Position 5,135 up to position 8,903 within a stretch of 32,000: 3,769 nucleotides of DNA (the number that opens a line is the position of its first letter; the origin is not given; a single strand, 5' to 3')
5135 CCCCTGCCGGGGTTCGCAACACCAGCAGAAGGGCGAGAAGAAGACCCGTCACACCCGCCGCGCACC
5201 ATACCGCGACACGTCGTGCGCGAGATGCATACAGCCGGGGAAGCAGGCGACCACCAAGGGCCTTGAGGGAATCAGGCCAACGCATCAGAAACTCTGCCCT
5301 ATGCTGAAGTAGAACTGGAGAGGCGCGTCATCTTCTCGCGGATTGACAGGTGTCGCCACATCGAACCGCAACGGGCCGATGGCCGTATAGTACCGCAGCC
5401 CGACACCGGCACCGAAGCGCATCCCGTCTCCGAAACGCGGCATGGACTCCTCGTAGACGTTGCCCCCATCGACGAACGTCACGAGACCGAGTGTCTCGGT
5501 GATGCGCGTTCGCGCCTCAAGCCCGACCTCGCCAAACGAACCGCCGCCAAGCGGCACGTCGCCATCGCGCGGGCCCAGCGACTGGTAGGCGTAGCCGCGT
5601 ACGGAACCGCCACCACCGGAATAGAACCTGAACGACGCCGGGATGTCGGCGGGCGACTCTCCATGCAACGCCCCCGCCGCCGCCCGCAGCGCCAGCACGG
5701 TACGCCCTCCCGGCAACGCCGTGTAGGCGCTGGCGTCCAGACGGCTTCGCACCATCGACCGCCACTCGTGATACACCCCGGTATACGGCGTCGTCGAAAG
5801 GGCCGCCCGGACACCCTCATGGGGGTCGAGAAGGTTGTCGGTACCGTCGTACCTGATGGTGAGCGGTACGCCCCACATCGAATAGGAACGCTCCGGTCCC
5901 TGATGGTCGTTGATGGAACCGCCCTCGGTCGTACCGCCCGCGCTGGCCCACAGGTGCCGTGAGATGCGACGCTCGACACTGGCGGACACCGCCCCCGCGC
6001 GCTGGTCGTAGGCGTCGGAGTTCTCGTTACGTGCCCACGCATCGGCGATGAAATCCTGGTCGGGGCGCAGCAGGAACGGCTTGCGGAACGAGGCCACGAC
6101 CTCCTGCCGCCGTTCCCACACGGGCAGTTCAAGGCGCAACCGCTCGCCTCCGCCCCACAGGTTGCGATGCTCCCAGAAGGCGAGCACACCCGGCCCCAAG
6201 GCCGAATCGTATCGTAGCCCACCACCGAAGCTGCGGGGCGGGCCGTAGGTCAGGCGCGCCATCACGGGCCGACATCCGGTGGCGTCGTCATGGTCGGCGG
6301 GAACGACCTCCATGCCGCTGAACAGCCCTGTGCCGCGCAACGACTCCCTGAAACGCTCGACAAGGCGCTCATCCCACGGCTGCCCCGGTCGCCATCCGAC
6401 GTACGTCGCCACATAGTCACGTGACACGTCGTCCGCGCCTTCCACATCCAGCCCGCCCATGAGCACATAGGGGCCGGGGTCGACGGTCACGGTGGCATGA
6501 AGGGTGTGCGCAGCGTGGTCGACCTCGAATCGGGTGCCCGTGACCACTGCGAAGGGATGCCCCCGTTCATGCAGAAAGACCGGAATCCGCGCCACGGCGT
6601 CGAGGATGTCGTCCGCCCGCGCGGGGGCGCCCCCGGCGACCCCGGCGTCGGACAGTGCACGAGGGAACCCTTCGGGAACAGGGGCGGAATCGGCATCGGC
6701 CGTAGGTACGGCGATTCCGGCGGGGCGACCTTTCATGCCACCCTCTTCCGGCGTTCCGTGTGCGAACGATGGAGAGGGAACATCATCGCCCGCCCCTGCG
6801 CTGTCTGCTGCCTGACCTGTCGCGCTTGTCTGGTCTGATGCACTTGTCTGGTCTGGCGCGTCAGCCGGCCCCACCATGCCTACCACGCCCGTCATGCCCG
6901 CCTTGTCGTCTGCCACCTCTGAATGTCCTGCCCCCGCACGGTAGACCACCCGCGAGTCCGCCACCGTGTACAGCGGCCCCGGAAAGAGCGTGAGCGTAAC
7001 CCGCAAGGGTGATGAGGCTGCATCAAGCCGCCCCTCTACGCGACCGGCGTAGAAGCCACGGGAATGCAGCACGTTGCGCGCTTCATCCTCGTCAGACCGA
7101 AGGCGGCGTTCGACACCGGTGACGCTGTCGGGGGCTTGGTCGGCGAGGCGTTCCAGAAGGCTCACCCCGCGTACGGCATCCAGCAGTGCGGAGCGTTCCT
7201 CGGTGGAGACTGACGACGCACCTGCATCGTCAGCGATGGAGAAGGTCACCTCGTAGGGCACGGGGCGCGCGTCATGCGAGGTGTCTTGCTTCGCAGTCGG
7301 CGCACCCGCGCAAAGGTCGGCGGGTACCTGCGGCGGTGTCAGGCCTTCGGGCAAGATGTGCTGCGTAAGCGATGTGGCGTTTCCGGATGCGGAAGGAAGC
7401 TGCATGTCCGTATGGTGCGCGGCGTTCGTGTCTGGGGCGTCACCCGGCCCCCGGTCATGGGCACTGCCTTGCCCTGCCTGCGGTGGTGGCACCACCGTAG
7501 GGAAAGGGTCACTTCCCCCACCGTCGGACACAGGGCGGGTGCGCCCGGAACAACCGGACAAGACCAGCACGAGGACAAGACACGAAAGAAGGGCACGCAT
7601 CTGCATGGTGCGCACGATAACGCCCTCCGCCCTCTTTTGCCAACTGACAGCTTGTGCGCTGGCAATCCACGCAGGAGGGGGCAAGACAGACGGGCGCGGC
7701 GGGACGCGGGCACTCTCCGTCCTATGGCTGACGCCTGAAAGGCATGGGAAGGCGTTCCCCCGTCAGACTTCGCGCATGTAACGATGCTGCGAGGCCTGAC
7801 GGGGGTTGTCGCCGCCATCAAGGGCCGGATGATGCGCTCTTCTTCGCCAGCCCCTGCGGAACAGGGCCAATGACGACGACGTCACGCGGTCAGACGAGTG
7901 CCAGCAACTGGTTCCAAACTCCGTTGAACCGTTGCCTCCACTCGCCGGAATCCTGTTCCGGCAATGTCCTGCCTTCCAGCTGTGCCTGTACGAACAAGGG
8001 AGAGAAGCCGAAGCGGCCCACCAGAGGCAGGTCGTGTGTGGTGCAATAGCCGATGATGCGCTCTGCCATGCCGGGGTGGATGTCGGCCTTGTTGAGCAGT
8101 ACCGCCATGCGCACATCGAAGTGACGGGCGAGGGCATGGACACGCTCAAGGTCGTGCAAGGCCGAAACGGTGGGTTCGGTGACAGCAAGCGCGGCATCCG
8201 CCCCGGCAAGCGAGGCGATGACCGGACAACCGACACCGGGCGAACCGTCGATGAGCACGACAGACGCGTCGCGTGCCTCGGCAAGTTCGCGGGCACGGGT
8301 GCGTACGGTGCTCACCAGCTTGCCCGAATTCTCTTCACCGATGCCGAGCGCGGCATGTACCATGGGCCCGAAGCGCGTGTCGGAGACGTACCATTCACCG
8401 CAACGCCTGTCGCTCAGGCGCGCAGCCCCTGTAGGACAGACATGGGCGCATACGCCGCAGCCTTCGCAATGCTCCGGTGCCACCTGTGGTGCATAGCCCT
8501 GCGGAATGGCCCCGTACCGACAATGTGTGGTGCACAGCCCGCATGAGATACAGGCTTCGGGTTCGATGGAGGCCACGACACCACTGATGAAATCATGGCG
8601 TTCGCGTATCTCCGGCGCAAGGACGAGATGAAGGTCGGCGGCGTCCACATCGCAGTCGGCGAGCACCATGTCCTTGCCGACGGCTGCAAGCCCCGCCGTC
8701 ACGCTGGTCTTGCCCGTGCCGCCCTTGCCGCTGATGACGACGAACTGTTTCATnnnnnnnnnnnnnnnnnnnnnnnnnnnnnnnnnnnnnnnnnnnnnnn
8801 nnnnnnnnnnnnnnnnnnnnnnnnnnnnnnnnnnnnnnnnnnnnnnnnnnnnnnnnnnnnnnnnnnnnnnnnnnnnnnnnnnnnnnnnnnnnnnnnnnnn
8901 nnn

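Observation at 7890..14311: Self-contained sigma-54-controlled cofactor-handling module (orp-type cluster) with unresolved function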

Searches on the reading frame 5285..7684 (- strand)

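Call 55: search_protein_families(library=pfam, proteins=[window:5285-7684:-], max_evalue=0.00001)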
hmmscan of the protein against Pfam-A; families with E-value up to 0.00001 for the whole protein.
window:5285-7684:- (799 aa): 1 family
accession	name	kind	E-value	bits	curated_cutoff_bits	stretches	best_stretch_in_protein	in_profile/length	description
PF01103.29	Omp85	-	9e-51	173.7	24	1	508-799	1-325/325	Omp85 superfamily domain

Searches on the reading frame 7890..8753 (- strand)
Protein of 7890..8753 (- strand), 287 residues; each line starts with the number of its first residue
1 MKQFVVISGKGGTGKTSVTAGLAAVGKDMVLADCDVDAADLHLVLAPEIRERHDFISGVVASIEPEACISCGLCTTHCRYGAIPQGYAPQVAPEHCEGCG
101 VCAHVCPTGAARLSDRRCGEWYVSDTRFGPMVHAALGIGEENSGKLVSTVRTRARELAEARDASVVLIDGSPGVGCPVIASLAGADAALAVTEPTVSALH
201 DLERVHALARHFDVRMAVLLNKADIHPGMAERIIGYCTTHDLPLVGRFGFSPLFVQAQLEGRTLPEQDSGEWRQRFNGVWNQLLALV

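Call 7: search_protein_families(library=pfam, proteins=[window:7890-8753:-], max_evalue=0.01)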
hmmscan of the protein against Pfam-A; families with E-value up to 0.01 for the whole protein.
window:7890-8753:- (287 aa): 13 families
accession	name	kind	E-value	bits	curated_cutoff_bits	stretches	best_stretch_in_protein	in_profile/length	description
PF00037.32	Fer4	-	1.1e-11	44.4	21.1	2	90-110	2-22/24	4Fe-4S binding domain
PF12838.12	Fer4_7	-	2e-08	35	27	2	68-110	2-52/52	4Fe-4S dicluster domain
PF14697.11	Fer4_21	-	3.3e-08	34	35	1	61-109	1-55/59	4Fe-4S dicluster domain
PF12837.12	Fer4_6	-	4e-08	33.3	25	1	60-83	1-24/24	4Fe-4S binding domain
PF01656.29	CbiA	-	6e-08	33.1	25.4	1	5-224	2-84/125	CobQ/CobB/MinD/ParA nucleotide binding domain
PF13237.11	Fer4_10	-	2.7e-07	30.8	25.5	1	63-107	4-53/53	4Fe-4S dicluster domain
PF12797.12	Fer4_2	-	8.4e-07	29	24.5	2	63-79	5-21/22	4Fe-4S binding domain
PF10609.15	ParA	-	1.7e-06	28.1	27.1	1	3-38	5-44/246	NUBPL iron-transfer P-loop NTPase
PF13187.11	Fer4_9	-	8.6e-06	26.1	27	2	67-110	1-51/52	4Fe-4S dicluster domain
PF13484.11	Fer4_16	-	0.00016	22.8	30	0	95-114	1-20/66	4Fe-4S double cluster binding domain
PF12800.12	Fer4_4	-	0.00023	21.7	24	0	65-81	1-17/17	4Fe-4S binding domain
PF13614.12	AAA_31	-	0.002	18.5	27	0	2-36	2-40/177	AAA domain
PF20720.3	nSTAND3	-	0.0031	17.7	27.2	0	2-23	17-38/155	Novel STAND NTPase 3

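Call 8: search_protein_families(library=ncbifam, proteins=[window:7890-8753:-], max_evalue=0.01)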
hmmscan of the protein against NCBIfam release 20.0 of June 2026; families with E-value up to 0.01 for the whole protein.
window:7890-8753:- (287 aa): 52 families (the best 25 are shown)
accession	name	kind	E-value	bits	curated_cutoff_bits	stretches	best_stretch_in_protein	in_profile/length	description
TIGR01969.1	minD_arch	subfamily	1.1e-14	54.2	201.75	2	5-48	4-51/251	cell division ATPase MinD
TIGR01968.1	minD_bact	equivalog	2.5e-12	46.7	212.9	2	4-57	4-61/261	septum site-determining protein MinD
TIGR02179.1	PorD_KorD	subfamily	1.8e-09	37.6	60.05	1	64-112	23-73/78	2-oxoacid:acceptor oxidoreductase, delta subunit, pyruvate/2-ketoisovalerate family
NF008079.0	PRK10818.1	equivalog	3.9e-09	36.2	508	1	4-59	5-64/270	septum site-determining protein MinD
NF040770.1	hetero_SS_HdrA2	exception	2.2e-08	32.7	1100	1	57-113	568-625/777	CoB-CoM heterodisulfide reductase HdrA2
NF058577.1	FdxA_fam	equivalog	3.6e-08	33.5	65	1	66-110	7-52/52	4Fe-4S ferredoxin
NF041546.1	ParA_partition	equivalog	1.9e-07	30.8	180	1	152-268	65-188/203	ParA family partition ATPase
NF040684.1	PorD_Arch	equivalog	6.4e-07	29.4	120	1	64-112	30-80/85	pyruvate synthase subunit PorD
NF045790.1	OxalOxreddelta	equivalog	9.9e-07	28.2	230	1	63-111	257-306/316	oxalate oxidoreductase subunit delta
NF041136.1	MrpORP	equivalog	1.2e-06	28.1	450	1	2-42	6-50/365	iron-sulfur cluster carrier protein MrpORP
NF038196.1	ferrodoxin_EFR1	subfamily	1.6e-06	28.4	75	1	66-115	184-233/242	EFR1 family ferrodoxin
NF007202.0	PRK09623.1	equivalog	2e-06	28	166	1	60-112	45-99/105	3-methyl-2-oxobutanoate dehydrogenase subunit delta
NF006183.0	PRK08318.1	equivalog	2.4e-06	26.6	335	1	58-110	334-394/422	NAD-dependent dihydropyrimidine dehydrogenase subunit PreA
NF005503.0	PRK07118.1-2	equivalog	3.5e-06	26.5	252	1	67-122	139-195/292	RnfABCDGE type electron transport complex subunit B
NF041891.1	hdrA_Methbact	equivalog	3.5e-06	25.5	1300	1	56-113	562-620/762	ferredoxin:CoB-CoM heterodisulfide reductase subunit HdrA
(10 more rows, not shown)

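Call 19: list_cluster_members(proteins=[window:7890-8753:-, window:8750-9655:-, window:9676-10188:-, window:12091-12501:+, window:12492-12851:+, window:12848-14311:+, window:10357-11733:+, window:10318-11733:+])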
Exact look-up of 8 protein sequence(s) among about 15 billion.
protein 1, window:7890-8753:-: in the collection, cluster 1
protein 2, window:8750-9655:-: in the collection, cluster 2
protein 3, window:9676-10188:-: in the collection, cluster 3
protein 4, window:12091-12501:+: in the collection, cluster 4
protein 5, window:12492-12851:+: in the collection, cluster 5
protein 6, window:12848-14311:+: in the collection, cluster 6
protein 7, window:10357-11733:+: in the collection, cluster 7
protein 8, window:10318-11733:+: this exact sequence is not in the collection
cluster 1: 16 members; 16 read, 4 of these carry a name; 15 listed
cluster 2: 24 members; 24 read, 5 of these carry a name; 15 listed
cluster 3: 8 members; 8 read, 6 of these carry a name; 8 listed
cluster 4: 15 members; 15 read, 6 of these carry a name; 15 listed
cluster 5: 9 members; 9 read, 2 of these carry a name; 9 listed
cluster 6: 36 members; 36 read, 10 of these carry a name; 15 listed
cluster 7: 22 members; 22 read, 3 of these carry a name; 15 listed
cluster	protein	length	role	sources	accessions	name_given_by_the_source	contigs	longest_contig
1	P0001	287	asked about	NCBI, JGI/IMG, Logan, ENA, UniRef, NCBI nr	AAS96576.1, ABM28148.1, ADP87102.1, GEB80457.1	ATP-binding protein [Nitratidesulfovibrio vulgaris] | Iron-sulfur cluster-binding/ATPase domain protein n=2 Tax=Nitratidesulfovibrio vulgaris ...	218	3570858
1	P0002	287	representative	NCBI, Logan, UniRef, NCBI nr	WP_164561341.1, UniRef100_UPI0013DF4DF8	ATP-binding protein [Nitratidesulfovibrio vulgaris] | ATP-binding protein n=1 Tax=Nitratidesulfovibrio vulgaris TaxID=881 RepID=UPI0013DF4DF8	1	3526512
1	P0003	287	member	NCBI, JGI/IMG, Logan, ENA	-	MinD superfamily P-loop ATPase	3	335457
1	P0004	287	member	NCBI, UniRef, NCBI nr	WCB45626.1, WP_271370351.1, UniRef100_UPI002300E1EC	ATP-binding protein [Nitratidesulfovibrio vulgaris] | ATP-binding protein n=1 Tax=Nitratidesulfovibrio vulgaris TaxID=881 RepID=UPI002300E1EC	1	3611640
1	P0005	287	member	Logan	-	-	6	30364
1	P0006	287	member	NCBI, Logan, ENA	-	-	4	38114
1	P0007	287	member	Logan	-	-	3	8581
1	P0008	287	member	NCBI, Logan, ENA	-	-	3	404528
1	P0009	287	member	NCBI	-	-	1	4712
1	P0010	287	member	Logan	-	-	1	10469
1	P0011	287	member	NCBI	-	-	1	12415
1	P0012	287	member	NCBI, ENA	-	-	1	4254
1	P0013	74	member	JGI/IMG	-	-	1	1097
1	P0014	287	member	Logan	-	-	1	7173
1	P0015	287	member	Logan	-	-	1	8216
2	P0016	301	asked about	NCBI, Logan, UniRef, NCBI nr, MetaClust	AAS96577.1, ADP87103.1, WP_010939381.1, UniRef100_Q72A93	nucleotide-binding protein [Nitratidesulfovibrio vulgaris] | Iron-sulfur cluster-binding/ATPase domain protein n=1 Tax=Nitratidesulfovibrio vulgaris ... | P-loop NTPase [Nitratidesulfovibrio vulgaris]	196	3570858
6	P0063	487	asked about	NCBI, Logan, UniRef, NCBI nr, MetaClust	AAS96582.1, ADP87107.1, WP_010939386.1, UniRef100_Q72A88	iron-sulfur cluster carrier protein MrpORP [Nitratidesulfovibrio vulgaris] | Iron-sulfur cluster carrier protein n=1 Tax=Nitratidesulfovibrio vulgaris (strain ATCC ... | MTH1175-like domain family protein [Nitratidesulfovibrio vulgaris str. Hildenborough]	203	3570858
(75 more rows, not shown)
